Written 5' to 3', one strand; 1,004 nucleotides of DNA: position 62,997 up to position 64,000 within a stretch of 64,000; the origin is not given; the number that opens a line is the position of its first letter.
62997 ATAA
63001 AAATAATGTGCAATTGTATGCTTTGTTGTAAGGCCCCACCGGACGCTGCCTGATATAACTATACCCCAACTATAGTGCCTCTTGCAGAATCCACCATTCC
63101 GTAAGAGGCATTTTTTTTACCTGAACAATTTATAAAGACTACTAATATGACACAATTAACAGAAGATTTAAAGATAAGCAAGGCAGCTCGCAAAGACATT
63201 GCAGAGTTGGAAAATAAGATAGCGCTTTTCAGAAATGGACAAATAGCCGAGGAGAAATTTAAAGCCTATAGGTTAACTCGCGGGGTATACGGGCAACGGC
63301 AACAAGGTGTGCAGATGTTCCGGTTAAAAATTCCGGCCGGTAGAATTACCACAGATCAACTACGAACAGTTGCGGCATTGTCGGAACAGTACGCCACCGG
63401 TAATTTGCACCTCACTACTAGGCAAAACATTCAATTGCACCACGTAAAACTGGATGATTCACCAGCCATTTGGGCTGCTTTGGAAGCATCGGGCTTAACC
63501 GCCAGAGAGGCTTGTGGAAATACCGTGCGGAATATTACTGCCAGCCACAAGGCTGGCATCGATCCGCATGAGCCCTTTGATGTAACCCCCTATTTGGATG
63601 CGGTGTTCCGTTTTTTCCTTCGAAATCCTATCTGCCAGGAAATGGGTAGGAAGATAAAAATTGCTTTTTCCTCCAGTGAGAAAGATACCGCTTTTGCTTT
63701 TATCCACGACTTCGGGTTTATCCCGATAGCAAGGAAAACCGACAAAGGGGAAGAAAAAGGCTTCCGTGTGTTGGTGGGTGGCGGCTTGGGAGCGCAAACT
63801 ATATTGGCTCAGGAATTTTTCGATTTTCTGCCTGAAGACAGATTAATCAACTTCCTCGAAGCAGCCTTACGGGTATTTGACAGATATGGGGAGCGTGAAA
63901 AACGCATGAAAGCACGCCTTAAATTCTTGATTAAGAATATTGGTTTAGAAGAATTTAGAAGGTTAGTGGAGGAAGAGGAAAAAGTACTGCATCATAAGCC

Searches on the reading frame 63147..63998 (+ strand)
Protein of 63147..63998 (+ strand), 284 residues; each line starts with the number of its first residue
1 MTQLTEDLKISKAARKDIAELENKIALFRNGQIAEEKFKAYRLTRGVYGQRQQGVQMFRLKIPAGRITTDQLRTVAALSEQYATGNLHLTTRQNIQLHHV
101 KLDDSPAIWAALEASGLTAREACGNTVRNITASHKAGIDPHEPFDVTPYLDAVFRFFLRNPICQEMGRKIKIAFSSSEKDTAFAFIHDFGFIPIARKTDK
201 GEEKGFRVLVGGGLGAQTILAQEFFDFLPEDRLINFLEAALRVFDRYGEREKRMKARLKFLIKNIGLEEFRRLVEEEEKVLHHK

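Call 33: find_related_loci(query=A1, collection=metagenome_contigs, flank=3000)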
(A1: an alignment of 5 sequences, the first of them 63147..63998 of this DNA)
Query A1 (284 aa) in metagenome_contigs; peptide patterns used: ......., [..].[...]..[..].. (x = any residue, [..] = any of these).
600 stretches matched a pattern (row limit reached: there are more); 10 encode a relative of the query (tblastn E <= 1e-3); 10 distinct loci.
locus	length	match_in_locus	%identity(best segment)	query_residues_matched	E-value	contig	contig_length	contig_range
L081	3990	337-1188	69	4-284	9e-135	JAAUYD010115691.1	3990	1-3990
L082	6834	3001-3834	67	4-284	3e-125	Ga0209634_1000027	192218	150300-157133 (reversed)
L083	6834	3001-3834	67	4-284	3e-125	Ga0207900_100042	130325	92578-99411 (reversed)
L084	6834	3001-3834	67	4-284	3e-125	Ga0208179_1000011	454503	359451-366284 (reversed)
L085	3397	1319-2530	67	1-282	4e-127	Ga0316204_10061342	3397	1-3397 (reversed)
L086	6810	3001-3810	65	7-277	1e-118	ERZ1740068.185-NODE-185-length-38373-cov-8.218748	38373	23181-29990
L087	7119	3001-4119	52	31-272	1e-77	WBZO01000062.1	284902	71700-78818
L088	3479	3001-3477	62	16-174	9e-70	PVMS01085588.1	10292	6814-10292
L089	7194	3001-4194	66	10-284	6e-124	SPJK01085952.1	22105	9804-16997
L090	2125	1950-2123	69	4-61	1e-19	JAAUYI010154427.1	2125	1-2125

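Call 56: find_homologous_proteins(query=window:63147-63998:+, max_evalue=1e-30)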
Query window:63147-63998:+ (284 aa): 2839 proteins with E <= 1e-30 among 4904 candidates; the best 120 are listed.
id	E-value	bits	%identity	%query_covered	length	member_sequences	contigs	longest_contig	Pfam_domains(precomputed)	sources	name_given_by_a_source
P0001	3.4e-124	432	68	89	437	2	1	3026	PF01077.28,PF03460.23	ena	-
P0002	5.4e-124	431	67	95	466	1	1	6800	PF01077.28,PF03460.23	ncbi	ncbi:MAG: nitrite/sulfite reductase, partial [Bacteroidota bacterium]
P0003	9.9e-123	427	65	96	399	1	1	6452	PF01077.28,PF03460.23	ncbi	ncbi:MAG: nitrite/sulfite reductase, partial [Bacteroidota bacterium]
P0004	5.0e-121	421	69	94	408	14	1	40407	PF01077.28,PF03460.23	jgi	jgi:sulfite reductase (ferredoxin)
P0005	4.1e-120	418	65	96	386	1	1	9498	PF01077.28,PF03460.23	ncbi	ncbi:MAG: nitrite/sulfite reductase, partial [Bacteroidota bacterium]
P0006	1.4e-119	416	66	96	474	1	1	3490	PF01077.28,PF03460.23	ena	-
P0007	1.1e-118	413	66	97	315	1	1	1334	PF01077.28,PF03460.23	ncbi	ncbi:MAG: nitrite/sulfite reductase, partial [Bacteroidetes bacterium]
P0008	1.4e-118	413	63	94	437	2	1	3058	PF01077.28,PF03460.23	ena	-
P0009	2.8e-118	412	64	96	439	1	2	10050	PF01077.28,PF03460.23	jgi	jgi:sulfite reductase (ferredoxin)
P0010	3.6e-118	412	65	97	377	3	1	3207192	PF01077.28,PF03460.23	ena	-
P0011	1.2e-117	410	61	95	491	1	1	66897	PF01077.28,PF03460.23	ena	-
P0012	1.5e-117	410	66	97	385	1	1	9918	PF01077.28,PF03460.23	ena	-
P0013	8.2e-117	407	61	95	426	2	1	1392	PF01077.28,PF03460.23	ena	-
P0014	3.6e-116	405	67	96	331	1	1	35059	PF01077.28,PF03460.23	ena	-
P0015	4.8e-116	405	64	95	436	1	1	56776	PF01077.28,PF03460.23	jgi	jgi:sulfite reductase (ferredoxin)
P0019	3.1e-115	402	63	98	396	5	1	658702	PF01077.28,PF03460.23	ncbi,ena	-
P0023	9.9e-115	400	63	100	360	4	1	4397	PF01077.28,PF03460.23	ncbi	ncbi:MAG: nitrite/sulfite reductase, partial [Cyclobacteriaceae bacterium]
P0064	6.6e-111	388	60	94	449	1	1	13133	PF01077.28,PF03460.23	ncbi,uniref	ncbi:nitrite/sulfite reductase, partial [Lutibacter sp.]|uniref:nitrite/sulfite reductase n=1 Tax=Lu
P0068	9.8e-111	387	63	95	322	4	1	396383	PF01077.28,PF03460.23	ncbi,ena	-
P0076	2.2e-110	386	63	98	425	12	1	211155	PF01077.28,PF03460.23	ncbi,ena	-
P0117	3.1e-108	379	61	95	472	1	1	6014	PF01077.28,PF03460.23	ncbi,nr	ncbi:MAG TPA: nitrite/sulfite reductase, partial [Mucilaginibacter sp.]|nr:nitrite/sulfite reductase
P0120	3.4e-108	379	58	90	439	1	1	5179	PF01077.28,PF03460.23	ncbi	ncbi:MAG TPA: nitrite/sulfite reductase, partial [Sphingobacteriaceae bacterium]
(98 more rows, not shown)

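Call 57: find_encoding_contigs(protein=P0010, flank=2500, max_places=2)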
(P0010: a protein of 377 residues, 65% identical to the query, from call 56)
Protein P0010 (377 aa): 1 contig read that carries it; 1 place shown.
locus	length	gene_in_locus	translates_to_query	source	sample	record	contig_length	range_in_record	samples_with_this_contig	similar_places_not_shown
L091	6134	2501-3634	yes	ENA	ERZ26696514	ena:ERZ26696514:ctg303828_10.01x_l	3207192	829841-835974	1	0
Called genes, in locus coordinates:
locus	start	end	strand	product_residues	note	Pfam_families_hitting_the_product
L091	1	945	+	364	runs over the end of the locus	PF01636:APH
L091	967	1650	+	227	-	-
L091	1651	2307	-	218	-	-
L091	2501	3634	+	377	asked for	PF03460:NIR_SIR_ferr, PF01077:NIR_SIR, PF03460:NIR_SIR_ferr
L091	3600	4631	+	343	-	PF01077:NIR_SIR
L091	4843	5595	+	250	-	PF00590:TP_methylase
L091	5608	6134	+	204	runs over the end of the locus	PF13241:NAD_binding_7, PF14824:Sirohm_synth_M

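Call 58: find_encoding_contigs(protein=P0019, flank=2500, max_places=2)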
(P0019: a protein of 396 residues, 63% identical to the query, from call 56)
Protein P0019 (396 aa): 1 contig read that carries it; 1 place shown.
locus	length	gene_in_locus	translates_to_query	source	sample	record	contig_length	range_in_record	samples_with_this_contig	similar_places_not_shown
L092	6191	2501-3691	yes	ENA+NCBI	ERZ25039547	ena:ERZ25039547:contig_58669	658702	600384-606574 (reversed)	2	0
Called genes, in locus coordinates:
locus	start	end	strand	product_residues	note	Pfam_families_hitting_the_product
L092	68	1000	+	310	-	-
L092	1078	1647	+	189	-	-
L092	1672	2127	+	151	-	-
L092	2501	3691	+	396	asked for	PF03460:NIR_SIR_ferr, PF01077:NIR_SIR, PF03460:NIR_SIR_ferr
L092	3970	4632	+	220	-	-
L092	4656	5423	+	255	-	PF00590:TP_methylase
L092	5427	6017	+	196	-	PF13241:NAD_binding_7, PF14824:Sirohm_synth_M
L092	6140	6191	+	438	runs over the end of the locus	PF01408:GFO_IDH_MocA, PF02894:GFO_IDH_MocA_C (faint), PF19051:GFO_IDH_MocA_C2, PF22725:GFO_IDH_MocA_C3 (weak)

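Call 59: find_encoding_contigs(protein=P0068, flank=2500, max_places=2)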
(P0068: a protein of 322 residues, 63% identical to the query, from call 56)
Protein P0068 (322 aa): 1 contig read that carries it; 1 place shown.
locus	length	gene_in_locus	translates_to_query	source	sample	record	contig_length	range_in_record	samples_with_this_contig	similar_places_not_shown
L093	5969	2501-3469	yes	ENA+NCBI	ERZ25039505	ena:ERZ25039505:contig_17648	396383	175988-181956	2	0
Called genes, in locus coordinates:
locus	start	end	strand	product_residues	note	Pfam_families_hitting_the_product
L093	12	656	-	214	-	PF00155:Aminotran_1_2 (weak), PF01041:DegT_DnrJ_EryC1, PF01212:Beta_elim_lyase (weak)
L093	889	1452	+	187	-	PF01048:PNP_UDP_1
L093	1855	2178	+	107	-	PF00085:Thioredoxin, PF04756:OST3_OST6 (weak), PF13098:Thioredoxin_2, PF13905:Thioredoxin_8 (faint)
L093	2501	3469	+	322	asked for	PF03460:NIR_SIR_ferr, PF01077:NIR_SIR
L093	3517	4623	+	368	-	PF01077:NIR_SIR, PF05168:HEPN (weak)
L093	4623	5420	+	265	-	PF00590:TP_methylase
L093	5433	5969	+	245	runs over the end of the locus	PF01507:PAPS_reduct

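Call 60: find_encoding_contigs(protein=P0076, flank=2500, max_places=2)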
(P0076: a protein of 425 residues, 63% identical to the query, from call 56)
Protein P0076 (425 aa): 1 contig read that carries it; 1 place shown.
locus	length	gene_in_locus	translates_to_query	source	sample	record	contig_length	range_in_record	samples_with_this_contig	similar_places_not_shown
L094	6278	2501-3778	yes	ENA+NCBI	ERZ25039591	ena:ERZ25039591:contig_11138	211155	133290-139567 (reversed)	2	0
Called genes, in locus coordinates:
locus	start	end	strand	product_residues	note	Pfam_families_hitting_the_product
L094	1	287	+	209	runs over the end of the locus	PF02169:LPP20 (weak)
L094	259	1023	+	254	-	-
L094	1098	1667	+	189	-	-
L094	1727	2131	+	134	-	-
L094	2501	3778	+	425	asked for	PF03460:NIR_SIR_ferr, PF01077:NIR_SIR, PF03460:NIR_SIR_ferr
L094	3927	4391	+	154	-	-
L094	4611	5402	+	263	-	PF00590:TP_methylase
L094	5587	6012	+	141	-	PF13241:NAD_binding_7, PF14824:Sirohm_synth_M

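Call 62: find_encoding_contigs(protein=P0064, flank=1500, max_places=1)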
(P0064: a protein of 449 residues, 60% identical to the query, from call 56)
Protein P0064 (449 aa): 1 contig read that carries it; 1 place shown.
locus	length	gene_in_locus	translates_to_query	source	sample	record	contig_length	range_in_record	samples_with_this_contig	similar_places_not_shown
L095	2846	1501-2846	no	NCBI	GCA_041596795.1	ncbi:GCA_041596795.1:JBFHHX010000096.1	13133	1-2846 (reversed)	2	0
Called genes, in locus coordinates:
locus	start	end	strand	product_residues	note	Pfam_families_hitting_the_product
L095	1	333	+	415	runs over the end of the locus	PF00009:GTP_EFTU, PF01926:MMR_HSR1 (faint), PF22594:GTP-eEF1A_C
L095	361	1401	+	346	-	PF01384:PHO4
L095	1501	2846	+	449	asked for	PF03460:NIR_SIR_ferr, PF01077:NIR_SIR, PF03460:NIR_SIR_ferr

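Call 63: find_encoding_contigs(protein=P0117, flank=1500, max_places=1)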
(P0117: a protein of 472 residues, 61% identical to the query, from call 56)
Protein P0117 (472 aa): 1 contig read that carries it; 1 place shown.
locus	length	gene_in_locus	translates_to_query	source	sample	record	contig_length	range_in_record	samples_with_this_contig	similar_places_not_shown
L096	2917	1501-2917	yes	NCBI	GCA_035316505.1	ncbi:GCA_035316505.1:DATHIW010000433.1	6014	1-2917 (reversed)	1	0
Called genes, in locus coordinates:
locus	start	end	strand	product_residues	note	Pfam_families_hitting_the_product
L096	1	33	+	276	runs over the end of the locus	PF03476:MOSC_N, PF03473:MOSC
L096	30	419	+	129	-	PF00903:Glyoxalase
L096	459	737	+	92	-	PF10262:Rdx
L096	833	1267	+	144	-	PF02082:Rrf2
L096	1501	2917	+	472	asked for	PF03460:NIR_SIR_ferr, PF01077:NIR_SIR, PF03460:NIR_SIR_ferr, PF01077:NIR_SIR (weak)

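Call 64: find_encoding_contigs(protein=P0023, flank=1500, max_places=1)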
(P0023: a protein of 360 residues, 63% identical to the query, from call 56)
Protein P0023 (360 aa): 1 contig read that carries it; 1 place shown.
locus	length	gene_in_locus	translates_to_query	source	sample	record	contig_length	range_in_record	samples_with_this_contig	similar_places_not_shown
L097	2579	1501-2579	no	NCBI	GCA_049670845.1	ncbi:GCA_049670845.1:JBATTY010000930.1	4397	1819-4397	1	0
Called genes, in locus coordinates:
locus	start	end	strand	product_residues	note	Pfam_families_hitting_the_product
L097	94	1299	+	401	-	PF01053:Cys_Met_Meta_PP, PF00155:Aminotran_1_2, PF01041:DegT_DnrJ_EryC1 (weak)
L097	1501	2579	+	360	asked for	PF03460:NIR_SIR_ferr, PF01077:NIR_SIR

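Call 65: find_encoding_contigs(protein=P0120, flank=1500, max_places=1)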
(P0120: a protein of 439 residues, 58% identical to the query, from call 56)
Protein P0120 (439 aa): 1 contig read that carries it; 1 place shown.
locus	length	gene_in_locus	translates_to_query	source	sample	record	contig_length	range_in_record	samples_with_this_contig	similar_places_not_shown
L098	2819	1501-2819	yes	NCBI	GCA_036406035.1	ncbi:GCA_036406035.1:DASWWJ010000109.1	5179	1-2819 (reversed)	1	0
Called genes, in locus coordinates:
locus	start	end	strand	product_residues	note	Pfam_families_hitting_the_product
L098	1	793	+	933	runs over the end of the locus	PF00005:ABC_tran (faint), PF02463:SMC_N (faint), PF03193:RsgA_GTPase (faint), PF13175:AAA_15 (faint), PF13191:AAA_16 (faint), PF13555:AAA_29 (faint), PF17760:UvrA_inter, PF17755:UvrA_DNA-bind, +3 more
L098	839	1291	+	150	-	PF02082:Rrf2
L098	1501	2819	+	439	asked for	PF03460:NIR_SIR_ferr, PF01077:NIR_SIR, PF03460:NIR_SIR_ferr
